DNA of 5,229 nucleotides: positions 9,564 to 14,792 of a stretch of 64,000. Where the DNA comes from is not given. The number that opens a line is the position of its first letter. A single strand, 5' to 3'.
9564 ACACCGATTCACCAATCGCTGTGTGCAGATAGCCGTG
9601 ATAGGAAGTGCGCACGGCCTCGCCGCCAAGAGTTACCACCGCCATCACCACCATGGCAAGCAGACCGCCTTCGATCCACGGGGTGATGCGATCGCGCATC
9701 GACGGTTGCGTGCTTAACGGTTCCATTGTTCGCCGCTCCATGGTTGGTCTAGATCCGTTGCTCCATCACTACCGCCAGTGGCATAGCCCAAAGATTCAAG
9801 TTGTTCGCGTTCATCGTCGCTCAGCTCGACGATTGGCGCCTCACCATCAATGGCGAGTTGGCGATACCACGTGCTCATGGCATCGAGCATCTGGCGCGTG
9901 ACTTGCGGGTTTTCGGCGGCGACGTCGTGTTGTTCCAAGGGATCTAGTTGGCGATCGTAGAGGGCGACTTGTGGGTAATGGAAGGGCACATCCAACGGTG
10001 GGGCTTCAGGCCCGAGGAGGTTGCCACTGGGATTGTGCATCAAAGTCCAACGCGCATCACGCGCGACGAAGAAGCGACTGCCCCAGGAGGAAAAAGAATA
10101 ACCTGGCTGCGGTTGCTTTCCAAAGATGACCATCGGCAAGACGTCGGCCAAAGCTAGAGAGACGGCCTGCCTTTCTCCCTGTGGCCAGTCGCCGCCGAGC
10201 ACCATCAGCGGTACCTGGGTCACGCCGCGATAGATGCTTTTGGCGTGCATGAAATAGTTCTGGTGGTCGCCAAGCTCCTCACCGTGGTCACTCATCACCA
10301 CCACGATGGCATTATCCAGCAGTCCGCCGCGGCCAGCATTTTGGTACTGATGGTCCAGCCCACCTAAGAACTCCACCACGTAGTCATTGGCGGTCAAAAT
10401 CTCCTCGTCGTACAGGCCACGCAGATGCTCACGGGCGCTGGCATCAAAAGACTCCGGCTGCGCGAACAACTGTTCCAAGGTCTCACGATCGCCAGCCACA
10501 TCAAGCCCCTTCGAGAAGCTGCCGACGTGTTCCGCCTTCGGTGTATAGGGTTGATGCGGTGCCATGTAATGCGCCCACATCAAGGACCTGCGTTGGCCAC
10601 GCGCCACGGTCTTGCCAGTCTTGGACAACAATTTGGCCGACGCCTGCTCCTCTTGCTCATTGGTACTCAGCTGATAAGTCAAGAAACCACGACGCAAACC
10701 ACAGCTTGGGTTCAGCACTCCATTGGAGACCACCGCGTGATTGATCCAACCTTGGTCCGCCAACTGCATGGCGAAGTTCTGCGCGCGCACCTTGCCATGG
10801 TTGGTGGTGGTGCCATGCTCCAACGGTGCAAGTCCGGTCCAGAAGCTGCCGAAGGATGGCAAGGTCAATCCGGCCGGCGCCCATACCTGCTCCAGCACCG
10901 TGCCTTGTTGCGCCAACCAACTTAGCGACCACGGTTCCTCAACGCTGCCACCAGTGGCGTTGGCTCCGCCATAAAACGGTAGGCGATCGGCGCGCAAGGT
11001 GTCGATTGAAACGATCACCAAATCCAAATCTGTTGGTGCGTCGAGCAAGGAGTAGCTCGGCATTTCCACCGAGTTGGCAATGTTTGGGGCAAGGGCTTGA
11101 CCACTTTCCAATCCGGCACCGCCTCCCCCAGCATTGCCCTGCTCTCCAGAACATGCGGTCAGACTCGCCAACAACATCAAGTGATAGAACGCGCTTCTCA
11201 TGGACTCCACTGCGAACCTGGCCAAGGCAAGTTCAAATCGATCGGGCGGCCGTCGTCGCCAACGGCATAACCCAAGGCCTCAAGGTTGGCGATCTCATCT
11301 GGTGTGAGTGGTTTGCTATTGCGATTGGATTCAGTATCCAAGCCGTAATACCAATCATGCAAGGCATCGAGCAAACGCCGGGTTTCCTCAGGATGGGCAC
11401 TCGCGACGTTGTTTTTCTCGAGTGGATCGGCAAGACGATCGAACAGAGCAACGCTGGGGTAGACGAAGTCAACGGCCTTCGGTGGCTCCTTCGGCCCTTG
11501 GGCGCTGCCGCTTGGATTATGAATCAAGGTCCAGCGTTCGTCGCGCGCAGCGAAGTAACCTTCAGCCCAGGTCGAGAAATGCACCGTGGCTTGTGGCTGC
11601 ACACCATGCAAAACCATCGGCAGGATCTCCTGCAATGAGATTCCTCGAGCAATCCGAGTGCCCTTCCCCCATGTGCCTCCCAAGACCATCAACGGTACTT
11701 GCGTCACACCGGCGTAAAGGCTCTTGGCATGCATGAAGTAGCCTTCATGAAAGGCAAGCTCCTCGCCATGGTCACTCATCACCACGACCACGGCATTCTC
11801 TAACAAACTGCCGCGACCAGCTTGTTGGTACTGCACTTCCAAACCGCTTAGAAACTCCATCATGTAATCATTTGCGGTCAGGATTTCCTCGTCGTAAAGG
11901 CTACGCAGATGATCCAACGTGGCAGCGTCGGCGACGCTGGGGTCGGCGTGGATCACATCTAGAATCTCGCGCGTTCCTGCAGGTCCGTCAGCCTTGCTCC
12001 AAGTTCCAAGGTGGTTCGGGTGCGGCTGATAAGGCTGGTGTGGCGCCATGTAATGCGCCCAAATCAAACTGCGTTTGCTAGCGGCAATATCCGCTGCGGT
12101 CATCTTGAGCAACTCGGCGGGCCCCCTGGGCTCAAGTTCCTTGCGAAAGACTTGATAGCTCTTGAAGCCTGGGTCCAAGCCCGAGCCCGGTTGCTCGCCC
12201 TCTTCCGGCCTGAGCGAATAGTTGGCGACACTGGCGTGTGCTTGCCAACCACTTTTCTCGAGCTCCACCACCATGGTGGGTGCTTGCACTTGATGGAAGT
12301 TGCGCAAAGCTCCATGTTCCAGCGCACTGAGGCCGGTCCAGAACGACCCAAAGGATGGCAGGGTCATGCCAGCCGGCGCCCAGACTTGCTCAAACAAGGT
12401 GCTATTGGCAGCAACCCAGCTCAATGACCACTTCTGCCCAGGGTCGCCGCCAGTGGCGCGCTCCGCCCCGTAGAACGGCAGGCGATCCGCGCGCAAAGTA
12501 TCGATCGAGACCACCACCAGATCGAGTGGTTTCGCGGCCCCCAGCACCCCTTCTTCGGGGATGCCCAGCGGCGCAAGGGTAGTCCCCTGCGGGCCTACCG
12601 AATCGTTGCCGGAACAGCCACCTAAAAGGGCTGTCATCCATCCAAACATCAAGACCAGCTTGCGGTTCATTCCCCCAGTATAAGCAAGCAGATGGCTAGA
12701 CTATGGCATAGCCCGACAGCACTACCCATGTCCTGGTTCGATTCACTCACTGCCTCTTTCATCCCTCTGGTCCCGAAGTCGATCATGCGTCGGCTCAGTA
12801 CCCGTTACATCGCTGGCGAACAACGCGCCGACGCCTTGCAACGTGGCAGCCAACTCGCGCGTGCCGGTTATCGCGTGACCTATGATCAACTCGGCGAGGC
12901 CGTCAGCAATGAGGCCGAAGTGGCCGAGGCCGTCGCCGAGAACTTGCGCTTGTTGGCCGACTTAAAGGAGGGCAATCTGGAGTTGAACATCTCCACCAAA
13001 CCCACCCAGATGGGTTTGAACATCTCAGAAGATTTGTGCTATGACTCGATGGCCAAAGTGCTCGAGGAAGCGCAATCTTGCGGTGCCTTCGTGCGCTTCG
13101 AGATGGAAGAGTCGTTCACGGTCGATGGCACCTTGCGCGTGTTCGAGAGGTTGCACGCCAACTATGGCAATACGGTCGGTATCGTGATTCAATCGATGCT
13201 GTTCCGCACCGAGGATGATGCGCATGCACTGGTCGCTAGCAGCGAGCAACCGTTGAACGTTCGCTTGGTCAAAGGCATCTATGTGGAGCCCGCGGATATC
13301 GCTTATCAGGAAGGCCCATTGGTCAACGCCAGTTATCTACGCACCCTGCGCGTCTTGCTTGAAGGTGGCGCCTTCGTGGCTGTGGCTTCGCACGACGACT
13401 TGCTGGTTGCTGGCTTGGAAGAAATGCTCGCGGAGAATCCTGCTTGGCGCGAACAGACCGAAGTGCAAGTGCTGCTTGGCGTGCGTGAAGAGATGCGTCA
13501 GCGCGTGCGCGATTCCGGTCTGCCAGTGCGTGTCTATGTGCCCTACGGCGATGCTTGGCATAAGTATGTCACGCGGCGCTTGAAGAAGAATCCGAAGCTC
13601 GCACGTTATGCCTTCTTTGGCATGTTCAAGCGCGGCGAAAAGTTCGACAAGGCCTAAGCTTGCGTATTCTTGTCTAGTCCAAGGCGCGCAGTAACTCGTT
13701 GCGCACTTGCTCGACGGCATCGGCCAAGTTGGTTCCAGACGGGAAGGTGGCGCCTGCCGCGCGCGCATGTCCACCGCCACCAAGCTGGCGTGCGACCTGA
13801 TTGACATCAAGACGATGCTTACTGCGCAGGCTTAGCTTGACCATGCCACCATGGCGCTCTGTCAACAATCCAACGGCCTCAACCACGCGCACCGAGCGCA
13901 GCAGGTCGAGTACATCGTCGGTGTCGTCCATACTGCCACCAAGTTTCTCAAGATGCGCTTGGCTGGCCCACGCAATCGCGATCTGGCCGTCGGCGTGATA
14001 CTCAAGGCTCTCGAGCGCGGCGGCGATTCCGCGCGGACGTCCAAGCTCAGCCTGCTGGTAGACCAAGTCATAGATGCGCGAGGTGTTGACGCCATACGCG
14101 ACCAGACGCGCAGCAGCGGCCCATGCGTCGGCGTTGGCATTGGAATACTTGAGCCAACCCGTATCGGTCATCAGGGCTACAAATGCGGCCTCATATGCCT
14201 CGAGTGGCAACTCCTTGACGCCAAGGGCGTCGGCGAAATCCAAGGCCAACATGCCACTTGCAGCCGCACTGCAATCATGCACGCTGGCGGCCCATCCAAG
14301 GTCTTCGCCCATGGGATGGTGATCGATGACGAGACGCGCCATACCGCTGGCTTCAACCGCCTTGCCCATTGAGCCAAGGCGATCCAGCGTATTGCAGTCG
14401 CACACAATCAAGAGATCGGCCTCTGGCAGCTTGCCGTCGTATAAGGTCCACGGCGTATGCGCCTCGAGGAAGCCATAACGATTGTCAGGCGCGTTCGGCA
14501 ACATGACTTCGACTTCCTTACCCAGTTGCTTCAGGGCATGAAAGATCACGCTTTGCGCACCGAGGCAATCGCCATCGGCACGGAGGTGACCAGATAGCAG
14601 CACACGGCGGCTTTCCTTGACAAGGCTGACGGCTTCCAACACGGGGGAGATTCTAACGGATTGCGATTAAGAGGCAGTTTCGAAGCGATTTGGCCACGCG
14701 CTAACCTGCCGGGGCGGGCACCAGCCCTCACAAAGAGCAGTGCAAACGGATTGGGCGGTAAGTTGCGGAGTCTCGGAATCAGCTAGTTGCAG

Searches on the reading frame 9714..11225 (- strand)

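Call 55: search_protein_families(library=pfam, proteins=[window:9714-11225:-], max_evalue=0.01)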
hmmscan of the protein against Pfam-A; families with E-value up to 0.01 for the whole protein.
window:9714-11225:- (503 aa): 3 families
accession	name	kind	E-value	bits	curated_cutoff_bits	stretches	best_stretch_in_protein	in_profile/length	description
PF00884.28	Sulfatase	-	2.1e-20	73.7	25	1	69-349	3-278/301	Sulfatase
PF01663.27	Phosphodiest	-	0.0022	18.1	23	1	101-319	23-224/342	Type I phosphodiesterase / nucleotide pyrophosphatase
PF02995.22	DUF229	-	0.0095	15.1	25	0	297-323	324-350/496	Protein of unknown function (DUF229)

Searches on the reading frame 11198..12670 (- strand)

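Call 55: search_protein_families(library=pfam, proteins=[window:11198-12670:-], max_evalue=0.01)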
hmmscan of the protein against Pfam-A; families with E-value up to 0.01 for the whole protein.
window:11198-12670:- (490 aa): 1 family
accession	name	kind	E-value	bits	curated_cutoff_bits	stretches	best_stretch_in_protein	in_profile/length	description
PF00884.28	Sulfatase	-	4.8e-15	56.1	25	1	51-351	3-293/301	Sulfatase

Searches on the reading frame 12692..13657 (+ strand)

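Call 55: search_protein_families(library=pfam, proteins=[window:12692-13657:+], max_evalue=0.01)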
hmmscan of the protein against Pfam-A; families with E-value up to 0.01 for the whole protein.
window:12692-13657:+ (321 aa): 1 family
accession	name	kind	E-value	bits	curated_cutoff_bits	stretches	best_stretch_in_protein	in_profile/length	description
PF01619.24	Pro_dh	-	1.6e-28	100.5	27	1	48-300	1-269/278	Proline dehydrogenase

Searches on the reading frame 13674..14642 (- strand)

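Call 55: search_protein_families(library=pfam, proteins=[window:13674-14642:-], max_evalue=0.01)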
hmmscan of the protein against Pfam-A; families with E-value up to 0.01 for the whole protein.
window:13674-14642:- (322 aa): 2 families
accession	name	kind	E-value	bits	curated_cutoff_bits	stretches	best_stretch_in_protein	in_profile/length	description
PF01368.27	DHH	-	3.4e-14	53.6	28.1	1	14-130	2-95/125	DHH family, N-terminal domain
PF02272.25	DHHA1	-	3.3e-13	50.4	25.9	1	233-316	10-99/102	DHHA1 domain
